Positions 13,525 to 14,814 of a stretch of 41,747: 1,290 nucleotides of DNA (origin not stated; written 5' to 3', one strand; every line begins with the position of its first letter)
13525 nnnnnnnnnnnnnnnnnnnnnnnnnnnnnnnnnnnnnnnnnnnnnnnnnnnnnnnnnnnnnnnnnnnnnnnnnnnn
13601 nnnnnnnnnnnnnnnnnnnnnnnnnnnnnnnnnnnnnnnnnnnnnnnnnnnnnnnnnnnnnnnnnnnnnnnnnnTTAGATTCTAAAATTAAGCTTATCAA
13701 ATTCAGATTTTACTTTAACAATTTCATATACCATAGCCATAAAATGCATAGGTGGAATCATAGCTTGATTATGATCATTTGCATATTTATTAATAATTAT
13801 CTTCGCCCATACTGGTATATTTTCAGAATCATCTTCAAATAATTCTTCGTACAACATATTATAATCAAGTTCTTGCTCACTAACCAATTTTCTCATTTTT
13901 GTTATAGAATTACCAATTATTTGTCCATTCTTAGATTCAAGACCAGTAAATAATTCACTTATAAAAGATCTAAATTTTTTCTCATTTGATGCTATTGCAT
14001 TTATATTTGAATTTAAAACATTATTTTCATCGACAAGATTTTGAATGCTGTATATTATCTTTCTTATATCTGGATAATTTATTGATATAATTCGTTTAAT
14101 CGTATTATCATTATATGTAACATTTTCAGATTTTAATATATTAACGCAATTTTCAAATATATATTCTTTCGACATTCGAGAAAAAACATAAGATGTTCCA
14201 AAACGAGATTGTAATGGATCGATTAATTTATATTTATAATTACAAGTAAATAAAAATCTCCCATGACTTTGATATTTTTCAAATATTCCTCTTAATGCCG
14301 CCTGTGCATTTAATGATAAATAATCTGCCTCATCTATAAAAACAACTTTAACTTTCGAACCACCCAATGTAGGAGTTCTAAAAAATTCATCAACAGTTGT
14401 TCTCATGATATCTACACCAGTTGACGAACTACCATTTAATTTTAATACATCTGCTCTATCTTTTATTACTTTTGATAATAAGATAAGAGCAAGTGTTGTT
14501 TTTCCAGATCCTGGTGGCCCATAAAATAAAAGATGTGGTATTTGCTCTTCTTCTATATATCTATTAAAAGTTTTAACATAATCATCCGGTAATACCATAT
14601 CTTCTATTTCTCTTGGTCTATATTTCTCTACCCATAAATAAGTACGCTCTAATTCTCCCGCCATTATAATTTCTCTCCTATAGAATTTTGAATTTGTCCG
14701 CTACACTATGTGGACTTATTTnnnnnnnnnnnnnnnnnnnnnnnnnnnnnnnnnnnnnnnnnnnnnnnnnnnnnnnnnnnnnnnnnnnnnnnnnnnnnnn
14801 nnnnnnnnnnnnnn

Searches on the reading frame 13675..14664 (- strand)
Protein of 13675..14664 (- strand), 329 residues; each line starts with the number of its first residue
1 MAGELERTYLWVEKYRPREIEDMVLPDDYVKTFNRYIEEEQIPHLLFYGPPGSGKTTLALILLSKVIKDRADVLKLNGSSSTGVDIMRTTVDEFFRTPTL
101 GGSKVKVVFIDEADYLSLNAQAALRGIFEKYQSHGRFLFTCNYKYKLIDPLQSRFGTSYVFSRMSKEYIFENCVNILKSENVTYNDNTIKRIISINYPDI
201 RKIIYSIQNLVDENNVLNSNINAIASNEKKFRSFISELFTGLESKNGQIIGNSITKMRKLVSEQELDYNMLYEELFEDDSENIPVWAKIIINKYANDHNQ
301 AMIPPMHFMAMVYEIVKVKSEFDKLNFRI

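Call 8: search_protein_families(library=pfam, proteins=[window:13675-14664:-], max_evalue=0.01)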
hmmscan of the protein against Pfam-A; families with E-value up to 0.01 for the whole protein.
window:13675-14664:- (329 aa): 17 families
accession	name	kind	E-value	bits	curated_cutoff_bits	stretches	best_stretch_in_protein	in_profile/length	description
PF00004.35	AAA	-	7.1e-14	52.8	21.2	1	45-161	1-129/131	ATPase family associated with various cellular activities (AAA)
PF13401.12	AAA_22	-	4.2e-07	30.8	27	1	44-98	7-61/130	AAA domain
PF13177.12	DNA_pol3_delta2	-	3e-06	27.8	27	0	82-155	81-152/161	DNA polymerase III, delta subunit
PF05496.18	RuvB_N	-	1.2e-05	25.5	27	1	39-65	30-56/159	Holliday junction DNA helicase RuvB P-loop domain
PF13173.12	AAA_14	-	1.7e-05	25.3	27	1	45-148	5-104/129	AAA domain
PF20720.3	nSTAND3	-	1.7e-05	25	27.2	1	44-87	19-61/155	Novel STAND NTPase 3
PF21328.3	Gp44_lid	-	3.3e-05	24.4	27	1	163-210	4-51/63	Sliding-clamp-loader large subunit, AAA+ ATPase lid domain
PF03215.21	Rad17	-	0.00015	22.2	23.8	1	6-67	4-69/186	Rad17 P-loop domain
PF13479.12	AAA_24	-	0.00024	21.4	27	1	45-117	5-77/195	AAA domain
PF24883.2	NPHP3_N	-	0.00077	20.1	24.8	0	32-70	11-50/164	Nephrocystin 3, N-terminal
PF07728.20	AAA_5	-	0.00091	19.7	22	1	44-130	1-92/139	AAA domain (dynein-related subfamily)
PF12775.13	AAA_7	-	0.0024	17.9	25.8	1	44-95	35-86/181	P-loop containing dynein motor region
PF24389.1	ORC-CDC6-like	-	0.0024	17.1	27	0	13-68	4-58/571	ORC-CDC6-like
PF13191.12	AAA_16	-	0.0038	18.2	32.6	0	40-72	22-54/167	AAA ATPase domain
PF00270.35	DEAD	-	0.0075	16.5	26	0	45-68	17-40/167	DEAD/DEAH box helicase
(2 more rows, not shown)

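Call 15: search_protein_families(library=phrogs, proteins=[window:13675-14664:-], max_evalue=0.001)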
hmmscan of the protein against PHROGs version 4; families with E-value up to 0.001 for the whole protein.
window:13675-14664:- (329 aa): 9 families
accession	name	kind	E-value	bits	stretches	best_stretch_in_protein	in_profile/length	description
phrog_168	-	DNA, RNA and nucleotide metabolism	7.5e-68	230.5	1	7-315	7-307/314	clamp loader of DNA polymerase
phrog_5846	-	DNA, RNA and nucleotide metabolism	3.5e-26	93.4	1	13-224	8-216/380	clamp loader of DNA polymerase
phrog_11838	-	DNA, RNA and nucleotide metabolism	6.7e-25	89.1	1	9-234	5-229/420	clamp loader of DNA polymerase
phrog_50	-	DNA, RNA and nucleotide metabolism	9.5e-06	25.9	1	29-105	359-398/570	DnaC-like helicase loader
phrog_9172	-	unknown function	2.5e-05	24.3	0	34-67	98-131/509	-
phrog_296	-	integration and excision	0.00021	21.1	0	46-131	322-415/626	DNA transposition protein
phrog_5484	-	DNA, RNA and nucleotide metabolism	0.00039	21.1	1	41-115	27-104/239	DnaA-like replication initiation protein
phrog_3757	-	unknown function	0.00055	20.4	0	14-62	86-146/367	-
phrog_3277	-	DNA, RNA and nucleotide metabolism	0.00082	20.2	0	40-145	8-121/168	DnaC-like helicase loader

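Call 34: find_related_loci(query=window:13675-14664:-, collection=viral_contigs, flank=10000)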
Query window:13675-14664:- (329 aa) in viral_contigs; peptide patterns used: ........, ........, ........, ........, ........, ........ (x = any residue, [..] = any of these).
7 stretches matched a pattern; 6 encode a relative of the query (tblastn E <= 1e-3); 6 distinct loci.
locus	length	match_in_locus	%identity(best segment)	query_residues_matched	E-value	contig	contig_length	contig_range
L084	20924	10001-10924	28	3-316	2e-42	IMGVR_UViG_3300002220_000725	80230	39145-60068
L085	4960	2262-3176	33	9-316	3e-40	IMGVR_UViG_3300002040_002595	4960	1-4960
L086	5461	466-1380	33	9-316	3e-40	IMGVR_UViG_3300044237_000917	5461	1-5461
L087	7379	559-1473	34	9-316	4e-40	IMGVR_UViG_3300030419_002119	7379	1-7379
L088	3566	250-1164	32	9-316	3e-40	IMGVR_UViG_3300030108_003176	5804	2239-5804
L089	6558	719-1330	35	9-208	7e-37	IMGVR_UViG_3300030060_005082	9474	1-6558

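Call 48: find_homologous_proteins(query=window:13675-14664:-, max_evalue=1e-30)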
Query window:13675-14664:- (329 aa): 6059 proteins with E <= 1e-30 among 8000 candidates; the best 120 are listed.
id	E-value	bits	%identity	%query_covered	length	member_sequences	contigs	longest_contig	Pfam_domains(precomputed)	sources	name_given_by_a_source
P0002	5.4e-215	731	100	100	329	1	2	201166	PF13173.13,PF00004.36,PF13401.13,PF05496.19,PF13177.13,PF20720.4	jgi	-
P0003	1.4e-105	371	53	98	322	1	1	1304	PF13173.13,PF24883.3,PF12775.14,PF00004.36,PF13401.13,PF13177.13,PF14532.13,PF07728.21,PF20720.4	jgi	jgi:DNA polymerase III delta prime subunit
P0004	1.5e-105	371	53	97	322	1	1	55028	PF12775.14,PF00004.36,PF13401.13,PF13177.13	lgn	-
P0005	4.5e-105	369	52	98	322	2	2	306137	PF13173.13,PF24883.3,PF12775.14,PF00004.36,PF13401.13,PF05496.19,PF13177.13,PF14532.13,PF07728.21,PF03215.22,PF20720.4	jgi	-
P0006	9.0e-105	369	51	94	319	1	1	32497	PF13173.13,PF24883.3,PF12775.14,PF00004.36,PF13401.13,PF05496.19,PF13177.13,PF14532.13,PF03215.22,PF20720.4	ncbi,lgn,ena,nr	ncbi:MAG: AAA family ATPase [Candidatus Peribacteraceae bacterium]|nr:AAA family ATPase [Candidatus 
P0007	1.8e-103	364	51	96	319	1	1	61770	PF13173.13,PF12775.14,PF00004.36,PF13401.13,PF05496.19,PF13177.13,PF03215.22,PF20720.4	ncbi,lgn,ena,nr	ncbi:MAG: AAA family ATPase [Candidatus Peribacteraceae bacterium]|nr:AAA family ATPase [Candidatus 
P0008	2.4e-103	364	51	99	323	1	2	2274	PF13173.13,PF24883.3,PF12775.14,PF00004.36,PF13401.13,PF05496.19,PF13177.13,PF07728.21,PF20720.4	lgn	-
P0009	3.2e-102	360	48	98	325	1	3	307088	PF13173.13,PF00004.36,PF13401.13,PF13238.13,PF05496.19,PF07728.21,PF03215.22,PF13191.13,PF24883.3,PF12775.14,PF13177.13,PF20720.4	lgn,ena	-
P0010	7.6e-101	356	50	99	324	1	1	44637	PF00004.36,PF13401.13,PF13177.13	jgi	-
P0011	5.7e-100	353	51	98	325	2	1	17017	PF13173.13,PF00004.36,PF13177.13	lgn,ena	-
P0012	6.0e-100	353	49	99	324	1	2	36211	PF13173.13,PF12775.14,PF00004.36,PF13401.13,PF13177.13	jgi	-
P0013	8.6e-99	349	48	99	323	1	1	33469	PF12775.14,PF00004.36,PF13401.13,PF13177.13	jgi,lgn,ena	-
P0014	1.9e-98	348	50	98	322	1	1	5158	PF13173.13,PF24883.3,PF12775.14,PF00004.36,PF13401.13,PF13177.13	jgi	-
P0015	2.0e-97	344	48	99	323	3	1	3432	PF13173.13,PF12775.14,PF00004.36,PF13401.13,PF13177.13,PF07728.21,PF13191.13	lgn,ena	-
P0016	2.3e-97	344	49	99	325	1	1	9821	PF13173.13,PF12775.14,PF00004.36,PF13401.13,PF13177.13,PF01637.25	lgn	-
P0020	1.2e-95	339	47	99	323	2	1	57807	PF13173.13,PF01443.25,PF12775.14,PF00004.36,PF13401.13,PF13177.13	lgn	-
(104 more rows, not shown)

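Call 49: find_encoding_contigs(protein=P0002, flank=10000, max_places=4)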
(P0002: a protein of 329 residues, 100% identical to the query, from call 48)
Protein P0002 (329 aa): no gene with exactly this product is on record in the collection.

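Call 50: find_encoding_contigs(protein=P0005, flank=10000, max_places=3)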
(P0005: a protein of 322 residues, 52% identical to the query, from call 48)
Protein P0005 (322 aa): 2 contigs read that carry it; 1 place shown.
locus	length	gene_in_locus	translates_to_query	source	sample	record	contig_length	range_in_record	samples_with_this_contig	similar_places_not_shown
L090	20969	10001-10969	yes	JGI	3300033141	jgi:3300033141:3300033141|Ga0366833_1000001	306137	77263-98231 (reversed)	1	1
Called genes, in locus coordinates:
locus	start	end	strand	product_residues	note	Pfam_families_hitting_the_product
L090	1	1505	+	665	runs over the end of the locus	-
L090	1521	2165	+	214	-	-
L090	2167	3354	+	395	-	-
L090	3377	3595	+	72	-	-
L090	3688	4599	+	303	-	PF13524:Glyco_trans_1_2 (weak)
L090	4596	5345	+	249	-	PF11316:Rhamno_transf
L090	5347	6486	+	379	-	PF04055:Radical_SAM (weak)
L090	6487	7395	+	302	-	PF13524:Glyco_trans_1_2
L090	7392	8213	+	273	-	PF01408:GFO_IDH_MocA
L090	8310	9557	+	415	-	PF02844:GARS_N, PF01071:GARS_A, PF02655:ATP-grasp_3, PF02843:GARS_C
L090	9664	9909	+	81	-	-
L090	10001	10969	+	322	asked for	PF05496:RuvB_N (weak), PF12775:AAA_7 (weak), PF20720:nSTAND3 (weak), PF13173:AAA_14 (weak), PF13401:AAA_22 (weak), PF00004:AAA, PF07728:AAA_5 (weak), PF13177:DNA_pol3_delta2, +3 more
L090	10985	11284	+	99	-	-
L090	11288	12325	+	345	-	-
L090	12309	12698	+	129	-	-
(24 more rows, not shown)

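Call 51: find_encoding_contigs(protein=P0004, flank=10000, max_places=3)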
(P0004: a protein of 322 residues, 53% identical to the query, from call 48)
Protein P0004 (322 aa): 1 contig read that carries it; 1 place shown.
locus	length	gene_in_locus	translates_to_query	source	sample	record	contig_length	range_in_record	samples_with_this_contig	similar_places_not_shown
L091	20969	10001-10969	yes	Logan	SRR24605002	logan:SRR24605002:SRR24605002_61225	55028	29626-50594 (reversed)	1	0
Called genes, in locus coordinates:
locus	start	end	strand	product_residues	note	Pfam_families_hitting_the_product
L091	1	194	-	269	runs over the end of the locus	-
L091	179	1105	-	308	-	PF13692:Glyco_trans_1_4 (weak)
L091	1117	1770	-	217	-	PF03567:Sulfotransfer_2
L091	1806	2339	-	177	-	-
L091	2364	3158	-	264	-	PF00685:Sulfotransfer_1, PF13469:Sulfotransfer_3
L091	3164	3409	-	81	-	-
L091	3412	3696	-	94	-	-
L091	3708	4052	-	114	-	-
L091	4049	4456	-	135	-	-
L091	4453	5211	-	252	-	PF00551:Formyl_trans_N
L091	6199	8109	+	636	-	-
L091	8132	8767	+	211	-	-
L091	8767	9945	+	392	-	-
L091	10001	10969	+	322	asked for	PF12775:AAA_7 (weak), PF13177:DNA_pol3_delta2 (faint), PF13401:AAA_22 (faint), PF00004:AAA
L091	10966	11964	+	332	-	-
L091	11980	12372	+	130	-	-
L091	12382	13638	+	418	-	PF02844:GARS_N, PF01071:GARS_A, PF02222:ATP-grasp (weak), PF02843:GARS_C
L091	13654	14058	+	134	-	-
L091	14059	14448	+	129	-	-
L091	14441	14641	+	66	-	-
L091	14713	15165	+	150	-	-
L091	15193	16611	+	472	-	-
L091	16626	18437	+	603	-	PF10102:DUF2341, PF13385:Laminin_G_3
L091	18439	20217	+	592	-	PF10102:DUF2341, PF13385:Laminin_G_3, PF18573:BclA_C (faint)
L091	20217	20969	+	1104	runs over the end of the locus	PF10102:DUF2341, PF13385:Laminin_G_3, PF10102:DUF2341, PF13385:Laminin_G_3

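Call 60: find_encoding_contigs(protein=P0009, flank=10000, max_places=2)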
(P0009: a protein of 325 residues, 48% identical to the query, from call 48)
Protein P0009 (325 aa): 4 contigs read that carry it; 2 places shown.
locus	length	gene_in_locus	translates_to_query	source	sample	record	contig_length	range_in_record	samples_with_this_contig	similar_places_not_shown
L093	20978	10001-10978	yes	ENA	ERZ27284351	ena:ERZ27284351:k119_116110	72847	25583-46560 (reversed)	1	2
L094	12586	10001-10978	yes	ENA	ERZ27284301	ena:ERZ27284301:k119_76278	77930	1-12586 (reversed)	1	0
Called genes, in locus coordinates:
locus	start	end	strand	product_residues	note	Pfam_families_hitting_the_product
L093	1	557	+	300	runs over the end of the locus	-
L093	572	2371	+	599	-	-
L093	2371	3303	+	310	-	-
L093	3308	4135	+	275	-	-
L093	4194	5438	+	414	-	PF13524:Glyco_trans_1_2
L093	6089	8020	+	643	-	-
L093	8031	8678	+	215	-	-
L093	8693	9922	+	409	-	-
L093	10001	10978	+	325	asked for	PF03215:Rad17 (faint), PF05496:RuvB_N (weak), PF12775:AAA_7 (faint), PF13177:DNA_pol3_delta2 (faint), PF20720:nSTAND3 (weak), PF13173:AAA_14, PF00004:AAA, PF07728:AAA_5 (weak), +4 more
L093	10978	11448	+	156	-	PF13671:AAA_33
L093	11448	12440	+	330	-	-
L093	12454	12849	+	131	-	-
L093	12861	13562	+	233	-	PF11316:Rhamno_transf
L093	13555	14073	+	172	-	PF00132:Hexapep, PF14602:Hexapep_2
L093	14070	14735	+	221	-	PF03567:Sulfotransfer_2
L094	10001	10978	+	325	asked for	PF03215:Rad17 (faint), PF05496:RuvB_N (weak), PF12775:AAA_7 (faint), PF13177:DNA_pol3_delta2 (faint), PF20720:nSTAND3 (weak), PF13173:AAA_14, PF00004:AAA, PF07728:AAA_5 (weak), +4 more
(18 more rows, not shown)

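Call 61: find_encoding_contigs(protein=P0007, flank=10000, max_places=2)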
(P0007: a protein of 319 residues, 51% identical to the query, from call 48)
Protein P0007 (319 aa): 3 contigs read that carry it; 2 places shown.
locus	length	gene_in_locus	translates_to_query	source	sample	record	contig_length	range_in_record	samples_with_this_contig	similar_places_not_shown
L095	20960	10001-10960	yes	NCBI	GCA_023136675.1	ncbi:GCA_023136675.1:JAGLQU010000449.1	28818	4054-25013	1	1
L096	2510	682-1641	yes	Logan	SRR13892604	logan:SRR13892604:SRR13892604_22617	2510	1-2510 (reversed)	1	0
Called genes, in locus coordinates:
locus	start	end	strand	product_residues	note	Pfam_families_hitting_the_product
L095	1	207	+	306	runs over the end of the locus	-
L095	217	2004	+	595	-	-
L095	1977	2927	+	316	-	-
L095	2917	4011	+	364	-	PF13524:Glyco_trans_1_2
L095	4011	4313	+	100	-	PF10902:WYL_2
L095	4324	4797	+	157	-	PF13649:Methyltransf_25 (weak), PF08241:Methyltransf_11, PF13489:Methyltransf_23 (weak)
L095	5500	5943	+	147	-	-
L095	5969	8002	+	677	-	-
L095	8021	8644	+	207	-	-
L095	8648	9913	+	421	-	-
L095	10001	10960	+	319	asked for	PF03215:Rad17 (weak), PF05496:RuvB_N (weak), PF12775:AAA_7 (weak), PF13177:DNA_pol3_delta2 (weak), PF20720:nSTAND3 (faint), PF13173:AAA_14 (faint), PF13401:AAA_22 (faint), PF00004:AAA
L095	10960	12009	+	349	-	-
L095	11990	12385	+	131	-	-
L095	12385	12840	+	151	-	PF02502:LacAB_rpiB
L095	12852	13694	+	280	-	PF00303:Thymidylat_synt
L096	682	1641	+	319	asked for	PF03215:Rad17 (weak), PF05496:RuvB_N (weak), PF12775:AAA_7 (weak), PF13177:DNA_pol3_delta2 (weak), PF20720:nSTAND3 (faint), PF13173:AAA_14 (faint), PF13401:AAA_22 (faint), PF00004:AAA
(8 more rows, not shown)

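Call 62: find_encoding_contigs(protein=P0010, flank=10000, max_places=2)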
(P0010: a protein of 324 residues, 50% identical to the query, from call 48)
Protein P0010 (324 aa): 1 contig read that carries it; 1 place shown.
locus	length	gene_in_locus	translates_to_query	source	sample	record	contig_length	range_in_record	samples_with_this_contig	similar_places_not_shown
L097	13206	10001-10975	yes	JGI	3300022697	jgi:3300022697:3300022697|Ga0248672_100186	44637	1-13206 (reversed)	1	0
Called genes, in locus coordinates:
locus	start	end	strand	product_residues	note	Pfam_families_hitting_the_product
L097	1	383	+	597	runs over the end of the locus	-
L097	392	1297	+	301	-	-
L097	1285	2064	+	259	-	-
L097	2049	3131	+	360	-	PF13524:Glyco_trans_1_2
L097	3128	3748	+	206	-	PF05891:Methyltransf_PK, PF13489:Methyltransf_23, PF05175:MTS, PF13847:Methyltransf_31, PF08241:Methyltransf_11, PF08242:Methyltransf_12, PF13649:Methyltransf_25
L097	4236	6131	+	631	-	-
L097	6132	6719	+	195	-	-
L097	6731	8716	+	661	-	PF24308:DUF7487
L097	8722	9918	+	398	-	-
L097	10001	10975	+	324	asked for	PF13177:DNA_pol3_delta2 (faint), PF13401:AAA_22 (faint), PF00004:AAA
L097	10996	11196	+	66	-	-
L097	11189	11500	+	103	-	-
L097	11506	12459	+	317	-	-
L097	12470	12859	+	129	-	-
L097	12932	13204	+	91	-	?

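Call 65: find_encoding_contigs(protein=P0006, flank=10000, max_places=1)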
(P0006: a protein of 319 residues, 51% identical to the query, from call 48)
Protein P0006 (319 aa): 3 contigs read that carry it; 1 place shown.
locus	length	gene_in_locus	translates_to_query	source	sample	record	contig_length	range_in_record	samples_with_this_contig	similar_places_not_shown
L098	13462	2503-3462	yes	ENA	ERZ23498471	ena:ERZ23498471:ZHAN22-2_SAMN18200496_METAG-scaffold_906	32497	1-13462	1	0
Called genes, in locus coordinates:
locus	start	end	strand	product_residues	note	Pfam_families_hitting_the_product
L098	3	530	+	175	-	?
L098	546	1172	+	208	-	-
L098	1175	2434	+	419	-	-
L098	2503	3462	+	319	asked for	PF03215:Rad17 (weak), PF05496:RuvB_N (weak), PF12775:AAA_7 (weak), PF24883:NPHP3_N (faint), PF20720:nSTAND3 (weak), PF13173:AAA_14 (weak), PF00004:AAA, PF13177:DNA_pol3_delta2 (weak), +2 more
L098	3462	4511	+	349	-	-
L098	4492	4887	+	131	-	-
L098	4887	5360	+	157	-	PF02502:LacAB_rpiB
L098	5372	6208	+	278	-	PF00303:Thymidylat_synt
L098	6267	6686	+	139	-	-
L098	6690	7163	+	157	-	-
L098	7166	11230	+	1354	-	-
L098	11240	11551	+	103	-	-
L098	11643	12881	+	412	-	PF02739:5_3_exonuc_N (weak), PF01367:5_3_exonuc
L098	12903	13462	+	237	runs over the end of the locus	-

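Call 66: find_encoding_contigs(protein=P0012, flank=10000, max_places=1)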
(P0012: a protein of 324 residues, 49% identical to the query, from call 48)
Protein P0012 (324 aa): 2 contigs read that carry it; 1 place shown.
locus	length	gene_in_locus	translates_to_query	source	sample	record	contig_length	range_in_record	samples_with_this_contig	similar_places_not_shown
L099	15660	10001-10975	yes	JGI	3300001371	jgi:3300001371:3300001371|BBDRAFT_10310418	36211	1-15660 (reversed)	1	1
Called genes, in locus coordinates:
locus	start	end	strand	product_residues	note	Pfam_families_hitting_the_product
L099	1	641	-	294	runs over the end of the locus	PF00685:Sulfotransfer_1 (faint), PF13469:Sulfotransfer_3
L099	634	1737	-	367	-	PF00586:AIRS (weak), PF02769:AIRS_C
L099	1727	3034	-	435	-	PF02655:ATP-grasp_3 (faint), PF02844:GARS_N, PF01071:GARS_A, PF02843:GARS_C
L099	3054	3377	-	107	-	-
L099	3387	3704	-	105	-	-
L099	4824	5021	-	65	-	-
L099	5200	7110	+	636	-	-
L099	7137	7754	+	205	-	-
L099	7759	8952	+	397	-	-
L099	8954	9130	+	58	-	-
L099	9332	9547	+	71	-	PF23895:Phage_zn_bind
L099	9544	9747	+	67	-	-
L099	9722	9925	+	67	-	-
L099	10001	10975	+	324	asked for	PF12775:AAA_7, PF13177:DNA_pol3_delta2 (faint), PF13401:AAA_22 (faint), PF00004:AAA, PF13173:AAA_14 (weak)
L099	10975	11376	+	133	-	-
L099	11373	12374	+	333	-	-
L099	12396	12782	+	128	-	-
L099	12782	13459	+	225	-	PF01351:RNase_HII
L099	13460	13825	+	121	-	-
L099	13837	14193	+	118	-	-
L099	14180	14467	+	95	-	-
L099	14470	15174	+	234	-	-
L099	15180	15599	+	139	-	-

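Call 67: find_encoding_contigs(protein=P0020, flank=10000, max_places=1)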
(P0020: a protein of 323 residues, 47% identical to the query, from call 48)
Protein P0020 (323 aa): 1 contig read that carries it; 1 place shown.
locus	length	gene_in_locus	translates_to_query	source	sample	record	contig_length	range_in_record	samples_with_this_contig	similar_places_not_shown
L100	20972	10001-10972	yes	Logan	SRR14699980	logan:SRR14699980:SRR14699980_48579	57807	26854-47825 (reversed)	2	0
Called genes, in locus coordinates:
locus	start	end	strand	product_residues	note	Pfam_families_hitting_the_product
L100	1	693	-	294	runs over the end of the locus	PF00685:Sulfotransfer_1 (weak), PF13469:Sulfotransfer_3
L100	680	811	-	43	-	-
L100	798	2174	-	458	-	PF02844:GARS_N, PF01071:GARS_A, PF02843:GARS_C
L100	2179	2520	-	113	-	-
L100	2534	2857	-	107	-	-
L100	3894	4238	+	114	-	-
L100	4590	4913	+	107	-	-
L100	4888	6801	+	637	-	-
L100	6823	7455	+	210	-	-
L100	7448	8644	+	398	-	-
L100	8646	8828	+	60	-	-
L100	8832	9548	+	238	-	-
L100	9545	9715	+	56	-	-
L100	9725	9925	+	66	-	-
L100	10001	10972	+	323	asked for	PF12775:AAA_7, PF13177:DNA_pol3_delta2 (faint), PF13173:AAA_14 (faint), PF13401:AAA_22 (faint), PF00004:AAA, PF01443:Viral_helicase1 (faint)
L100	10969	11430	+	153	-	-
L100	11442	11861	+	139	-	-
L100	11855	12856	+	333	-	-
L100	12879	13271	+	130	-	-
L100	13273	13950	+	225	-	PF01351:RNase_HII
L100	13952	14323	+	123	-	-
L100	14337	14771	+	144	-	-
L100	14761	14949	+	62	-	-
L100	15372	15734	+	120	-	-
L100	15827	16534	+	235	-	-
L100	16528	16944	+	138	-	-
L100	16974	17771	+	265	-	PF00303:Thymidylat_synt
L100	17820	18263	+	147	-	-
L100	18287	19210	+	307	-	-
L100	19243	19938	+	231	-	-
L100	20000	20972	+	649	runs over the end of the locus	-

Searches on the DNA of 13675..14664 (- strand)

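Call 70: search_rna_families(sources=[L091, L092, L093, L095, L097, L099, L100], threshold=gathering)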
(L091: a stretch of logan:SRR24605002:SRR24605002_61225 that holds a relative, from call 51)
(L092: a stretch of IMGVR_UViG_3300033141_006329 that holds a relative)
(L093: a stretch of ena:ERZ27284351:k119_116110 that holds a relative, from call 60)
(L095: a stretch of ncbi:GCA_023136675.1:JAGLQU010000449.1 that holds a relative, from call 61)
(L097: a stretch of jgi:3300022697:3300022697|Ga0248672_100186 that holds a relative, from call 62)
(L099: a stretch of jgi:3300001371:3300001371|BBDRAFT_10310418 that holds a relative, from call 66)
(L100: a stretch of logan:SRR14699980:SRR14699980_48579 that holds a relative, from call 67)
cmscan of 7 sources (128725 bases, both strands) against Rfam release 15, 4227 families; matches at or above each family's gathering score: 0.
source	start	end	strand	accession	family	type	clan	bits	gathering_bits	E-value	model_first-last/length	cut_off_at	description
